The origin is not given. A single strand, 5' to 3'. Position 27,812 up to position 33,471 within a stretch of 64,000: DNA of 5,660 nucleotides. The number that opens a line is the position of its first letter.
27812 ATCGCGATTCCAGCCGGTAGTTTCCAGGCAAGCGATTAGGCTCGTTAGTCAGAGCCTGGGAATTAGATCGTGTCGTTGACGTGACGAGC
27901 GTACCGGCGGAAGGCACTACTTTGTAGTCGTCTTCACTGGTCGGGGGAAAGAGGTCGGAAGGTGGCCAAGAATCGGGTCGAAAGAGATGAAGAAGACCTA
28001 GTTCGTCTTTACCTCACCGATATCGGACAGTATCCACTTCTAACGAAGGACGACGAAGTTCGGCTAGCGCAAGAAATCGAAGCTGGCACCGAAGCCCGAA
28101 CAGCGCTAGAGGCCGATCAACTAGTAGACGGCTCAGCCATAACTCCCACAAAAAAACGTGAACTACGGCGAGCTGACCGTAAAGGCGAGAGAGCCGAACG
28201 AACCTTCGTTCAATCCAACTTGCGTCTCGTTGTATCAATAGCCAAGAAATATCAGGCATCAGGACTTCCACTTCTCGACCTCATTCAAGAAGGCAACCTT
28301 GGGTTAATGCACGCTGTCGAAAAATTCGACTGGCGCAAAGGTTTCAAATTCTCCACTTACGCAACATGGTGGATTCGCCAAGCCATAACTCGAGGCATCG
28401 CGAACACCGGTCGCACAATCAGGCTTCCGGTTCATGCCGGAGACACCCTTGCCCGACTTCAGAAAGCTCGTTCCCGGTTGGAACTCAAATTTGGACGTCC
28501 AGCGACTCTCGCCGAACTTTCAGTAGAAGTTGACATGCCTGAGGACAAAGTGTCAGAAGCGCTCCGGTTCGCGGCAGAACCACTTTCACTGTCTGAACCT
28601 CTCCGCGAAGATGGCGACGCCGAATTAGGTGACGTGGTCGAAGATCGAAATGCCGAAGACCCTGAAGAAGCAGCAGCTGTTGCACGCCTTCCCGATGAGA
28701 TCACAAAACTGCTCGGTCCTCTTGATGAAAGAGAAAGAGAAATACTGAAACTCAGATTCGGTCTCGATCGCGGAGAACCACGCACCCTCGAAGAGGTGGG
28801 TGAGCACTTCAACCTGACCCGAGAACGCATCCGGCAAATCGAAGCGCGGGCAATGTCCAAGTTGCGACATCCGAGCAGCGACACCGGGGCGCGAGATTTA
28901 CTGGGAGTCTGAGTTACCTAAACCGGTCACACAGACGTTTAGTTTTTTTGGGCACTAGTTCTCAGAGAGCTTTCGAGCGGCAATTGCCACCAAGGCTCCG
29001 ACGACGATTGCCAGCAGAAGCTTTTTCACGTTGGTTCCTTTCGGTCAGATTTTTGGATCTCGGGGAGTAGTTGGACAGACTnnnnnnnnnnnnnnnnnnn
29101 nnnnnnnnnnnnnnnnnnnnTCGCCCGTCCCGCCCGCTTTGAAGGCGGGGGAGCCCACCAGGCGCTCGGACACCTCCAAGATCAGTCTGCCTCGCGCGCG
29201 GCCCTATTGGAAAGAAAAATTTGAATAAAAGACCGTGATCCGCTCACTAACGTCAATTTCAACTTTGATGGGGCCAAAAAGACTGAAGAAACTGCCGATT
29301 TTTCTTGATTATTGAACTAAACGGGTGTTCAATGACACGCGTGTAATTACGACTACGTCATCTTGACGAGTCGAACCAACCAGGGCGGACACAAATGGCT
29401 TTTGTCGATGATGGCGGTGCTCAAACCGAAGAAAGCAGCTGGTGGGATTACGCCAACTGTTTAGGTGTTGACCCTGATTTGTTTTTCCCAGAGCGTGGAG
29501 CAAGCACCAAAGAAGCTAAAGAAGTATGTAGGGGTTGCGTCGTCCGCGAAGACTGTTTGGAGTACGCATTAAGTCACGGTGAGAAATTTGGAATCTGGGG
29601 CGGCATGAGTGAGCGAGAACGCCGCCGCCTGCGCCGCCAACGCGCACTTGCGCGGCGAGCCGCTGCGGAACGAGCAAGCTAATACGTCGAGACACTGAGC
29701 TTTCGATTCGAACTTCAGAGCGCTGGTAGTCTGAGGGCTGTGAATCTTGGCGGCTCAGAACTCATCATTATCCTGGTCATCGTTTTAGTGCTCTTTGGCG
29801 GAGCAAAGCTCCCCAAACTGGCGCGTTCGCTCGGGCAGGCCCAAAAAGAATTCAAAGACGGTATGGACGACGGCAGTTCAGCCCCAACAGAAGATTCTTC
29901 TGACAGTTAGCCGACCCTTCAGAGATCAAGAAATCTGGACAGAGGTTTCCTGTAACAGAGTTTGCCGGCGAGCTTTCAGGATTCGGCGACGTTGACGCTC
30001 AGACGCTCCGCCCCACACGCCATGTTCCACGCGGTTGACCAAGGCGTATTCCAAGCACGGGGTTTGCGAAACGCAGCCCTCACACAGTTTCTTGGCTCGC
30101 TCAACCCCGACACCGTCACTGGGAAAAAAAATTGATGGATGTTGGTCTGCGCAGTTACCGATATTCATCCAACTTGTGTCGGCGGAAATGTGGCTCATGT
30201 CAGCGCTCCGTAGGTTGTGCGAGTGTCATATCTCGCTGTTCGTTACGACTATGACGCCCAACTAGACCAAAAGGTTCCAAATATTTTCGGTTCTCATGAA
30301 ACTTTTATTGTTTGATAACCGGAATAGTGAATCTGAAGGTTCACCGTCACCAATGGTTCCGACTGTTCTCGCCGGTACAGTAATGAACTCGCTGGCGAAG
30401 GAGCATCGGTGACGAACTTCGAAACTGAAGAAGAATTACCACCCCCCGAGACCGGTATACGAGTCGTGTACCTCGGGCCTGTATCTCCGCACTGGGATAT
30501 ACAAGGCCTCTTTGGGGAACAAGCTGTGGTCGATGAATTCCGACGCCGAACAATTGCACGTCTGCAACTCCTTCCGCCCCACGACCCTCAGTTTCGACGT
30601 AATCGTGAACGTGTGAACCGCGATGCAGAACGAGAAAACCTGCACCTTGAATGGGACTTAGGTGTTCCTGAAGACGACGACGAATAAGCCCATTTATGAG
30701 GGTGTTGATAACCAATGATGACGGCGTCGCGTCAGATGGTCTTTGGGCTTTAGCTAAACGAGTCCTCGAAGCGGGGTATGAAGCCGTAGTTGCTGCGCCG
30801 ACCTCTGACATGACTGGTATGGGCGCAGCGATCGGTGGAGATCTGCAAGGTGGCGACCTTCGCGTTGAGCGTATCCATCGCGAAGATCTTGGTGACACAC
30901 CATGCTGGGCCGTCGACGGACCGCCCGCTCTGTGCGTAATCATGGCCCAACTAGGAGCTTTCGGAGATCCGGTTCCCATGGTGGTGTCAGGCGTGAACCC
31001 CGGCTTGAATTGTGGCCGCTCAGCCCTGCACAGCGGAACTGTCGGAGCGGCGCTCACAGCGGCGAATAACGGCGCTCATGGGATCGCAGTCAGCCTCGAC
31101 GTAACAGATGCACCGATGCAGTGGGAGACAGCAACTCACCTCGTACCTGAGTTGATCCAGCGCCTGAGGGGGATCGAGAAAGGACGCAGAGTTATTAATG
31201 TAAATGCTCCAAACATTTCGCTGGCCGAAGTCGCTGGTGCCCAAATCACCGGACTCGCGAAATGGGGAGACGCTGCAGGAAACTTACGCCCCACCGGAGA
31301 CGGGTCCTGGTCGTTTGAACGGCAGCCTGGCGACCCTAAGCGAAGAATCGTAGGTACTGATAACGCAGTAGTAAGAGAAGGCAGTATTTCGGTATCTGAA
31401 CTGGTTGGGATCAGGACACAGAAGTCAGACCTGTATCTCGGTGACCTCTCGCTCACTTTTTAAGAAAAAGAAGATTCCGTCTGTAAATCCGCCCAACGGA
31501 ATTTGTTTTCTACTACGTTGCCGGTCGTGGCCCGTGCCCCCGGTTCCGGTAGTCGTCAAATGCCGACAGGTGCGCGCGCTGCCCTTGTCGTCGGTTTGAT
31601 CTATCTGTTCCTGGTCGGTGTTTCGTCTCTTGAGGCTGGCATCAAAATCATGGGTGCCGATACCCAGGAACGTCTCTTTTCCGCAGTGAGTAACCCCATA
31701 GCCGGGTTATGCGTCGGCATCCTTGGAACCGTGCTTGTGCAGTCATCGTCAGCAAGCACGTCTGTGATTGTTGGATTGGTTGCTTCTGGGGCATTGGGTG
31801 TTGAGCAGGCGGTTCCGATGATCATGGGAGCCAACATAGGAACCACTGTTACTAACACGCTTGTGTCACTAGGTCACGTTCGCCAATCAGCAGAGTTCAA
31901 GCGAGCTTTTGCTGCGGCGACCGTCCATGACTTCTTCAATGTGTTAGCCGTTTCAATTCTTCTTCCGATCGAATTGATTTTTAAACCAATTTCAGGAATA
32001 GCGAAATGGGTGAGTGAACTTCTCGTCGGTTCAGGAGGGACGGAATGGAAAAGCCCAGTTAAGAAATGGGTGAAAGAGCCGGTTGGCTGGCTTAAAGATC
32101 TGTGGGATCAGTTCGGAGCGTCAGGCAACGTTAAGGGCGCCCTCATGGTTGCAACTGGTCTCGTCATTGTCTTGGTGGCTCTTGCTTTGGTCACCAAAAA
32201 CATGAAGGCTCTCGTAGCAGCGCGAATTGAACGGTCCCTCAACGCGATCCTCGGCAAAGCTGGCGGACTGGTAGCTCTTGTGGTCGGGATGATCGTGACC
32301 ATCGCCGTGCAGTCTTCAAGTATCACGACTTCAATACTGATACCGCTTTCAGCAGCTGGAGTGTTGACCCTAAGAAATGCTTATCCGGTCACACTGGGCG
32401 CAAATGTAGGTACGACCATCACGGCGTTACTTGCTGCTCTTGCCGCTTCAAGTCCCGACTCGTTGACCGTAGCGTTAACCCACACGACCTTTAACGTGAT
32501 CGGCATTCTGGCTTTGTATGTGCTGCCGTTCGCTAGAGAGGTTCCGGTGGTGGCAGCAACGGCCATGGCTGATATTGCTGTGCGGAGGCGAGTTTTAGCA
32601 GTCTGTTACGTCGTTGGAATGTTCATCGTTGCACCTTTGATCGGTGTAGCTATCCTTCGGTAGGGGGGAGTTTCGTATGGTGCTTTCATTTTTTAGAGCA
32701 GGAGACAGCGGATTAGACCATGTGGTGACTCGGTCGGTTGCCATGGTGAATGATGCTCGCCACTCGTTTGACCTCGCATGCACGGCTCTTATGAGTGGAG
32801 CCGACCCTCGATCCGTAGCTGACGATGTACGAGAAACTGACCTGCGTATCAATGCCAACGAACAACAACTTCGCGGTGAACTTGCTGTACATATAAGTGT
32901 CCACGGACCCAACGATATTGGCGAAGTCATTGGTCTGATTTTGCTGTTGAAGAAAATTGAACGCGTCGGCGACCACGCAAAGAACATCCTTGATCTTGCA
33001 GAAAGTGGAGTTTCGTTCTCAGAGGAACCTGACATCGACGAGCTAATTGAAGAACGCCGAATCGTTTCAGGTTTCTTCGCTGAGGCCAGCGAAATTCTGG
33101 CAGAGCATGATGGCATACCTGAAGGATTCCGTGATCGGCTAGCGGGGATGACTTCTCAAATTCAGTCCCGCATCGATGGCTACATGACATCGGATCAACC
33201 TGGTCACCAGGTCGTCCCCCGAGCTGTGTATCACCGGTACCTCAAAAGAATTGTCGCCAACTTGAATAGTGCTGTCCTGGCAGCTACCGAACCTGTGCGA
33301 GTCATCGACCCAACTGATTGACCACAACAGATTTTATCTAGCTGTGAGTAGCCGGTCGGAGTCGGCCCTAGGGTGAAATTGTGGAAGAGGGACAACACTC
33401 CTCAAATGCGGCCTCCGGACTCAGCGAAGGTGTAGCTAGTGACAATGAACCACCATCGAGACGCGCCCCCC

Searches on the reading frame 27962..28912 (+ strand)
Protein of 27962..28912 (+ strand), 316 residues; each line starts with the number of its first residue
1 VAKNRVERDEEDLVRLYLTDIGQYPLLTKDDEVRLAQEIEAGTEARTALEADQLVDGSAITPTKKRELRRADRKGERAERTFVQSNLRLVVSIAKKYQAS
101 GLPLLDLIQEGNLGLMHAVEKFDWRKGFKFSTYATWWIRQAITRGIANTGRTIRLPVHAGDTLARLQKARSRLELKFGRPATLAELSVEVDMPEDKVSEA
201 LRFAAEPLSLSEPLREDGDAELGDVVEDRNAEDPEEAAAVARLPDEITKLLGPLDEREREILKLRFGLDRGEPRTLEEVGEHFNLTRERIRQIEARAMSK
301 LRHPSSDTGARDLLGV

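Call 74: search_protein_families(library=pfam, proteins=[window:27962-28912:+], max_evalue=0.00001)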
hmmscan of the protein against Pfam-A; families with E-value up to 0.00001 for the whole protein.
window:27962-28912:+ (316 aa): 4 families
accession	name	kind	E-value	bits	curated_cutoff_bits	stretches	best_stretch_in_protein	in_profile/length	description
PF04545.22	Sigma70_r4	-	8.4e-23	80.1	24.1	1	251-303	2-50/50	Sigma-70, region 4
PF04542.20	Sigma70_r2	-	2.3e-22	79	24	1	82-151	1-70/71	Sigma-70 region 2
PF04539.22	Sigma70_r3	-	2.6e-20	72.7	25.3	1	162-237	2-77/78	Sigma-70 region 3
PF00140.25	Sigma70_r1_2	-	1.2e-12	48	22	1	12-44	1-33/34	Sigma-70 factor, region 1.2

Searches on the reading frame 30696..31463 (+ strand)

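Call 74: search_protein_families(library=pfam, proteins=[window:30696-31463:+], max_evalue=0.00001)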
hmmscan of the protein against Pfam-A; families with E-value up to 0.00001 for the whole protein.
window:30696-31463:+ (255 aa): 1 family
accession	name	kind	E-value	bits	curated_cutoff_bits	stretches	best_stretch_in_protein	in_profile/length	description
PF01975.23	SurE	-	4.8e-42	144.3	22.1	1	3-189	1-184/189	Survival protein SurE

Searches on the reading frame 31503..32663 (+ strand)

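Call 74: search_protein_families(library=pfam, proteins=[window:31503-32663:+], max_evalue=0.00001)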
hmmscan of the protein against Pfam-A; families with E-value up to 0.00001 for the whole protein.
window:31503-32663:+ (386 aa): 1 family
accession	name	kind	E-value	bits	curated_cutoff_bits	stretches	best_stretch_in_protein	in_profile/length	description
PF02690.20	Na_Pi_cotrans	-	4.7e-41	140.5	29.1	2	35-135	1-89/137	Na+/Pi-cotransporter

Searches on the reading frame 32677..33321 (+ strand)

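Call 74: search_protein_families(library=pfam, proteins=[window:32677-33321:+], max_evalue=0.00001)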
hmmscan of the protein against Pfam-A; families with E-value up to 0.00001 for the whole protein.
window:32677-33321:+ (214 aa): 1 family
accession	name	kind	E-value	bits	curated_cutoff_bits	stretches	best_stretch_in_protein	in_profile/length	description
PF01895.24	PhoU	-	4.4e-11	43.4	23.5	1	23-106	4-87/89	PhoU domain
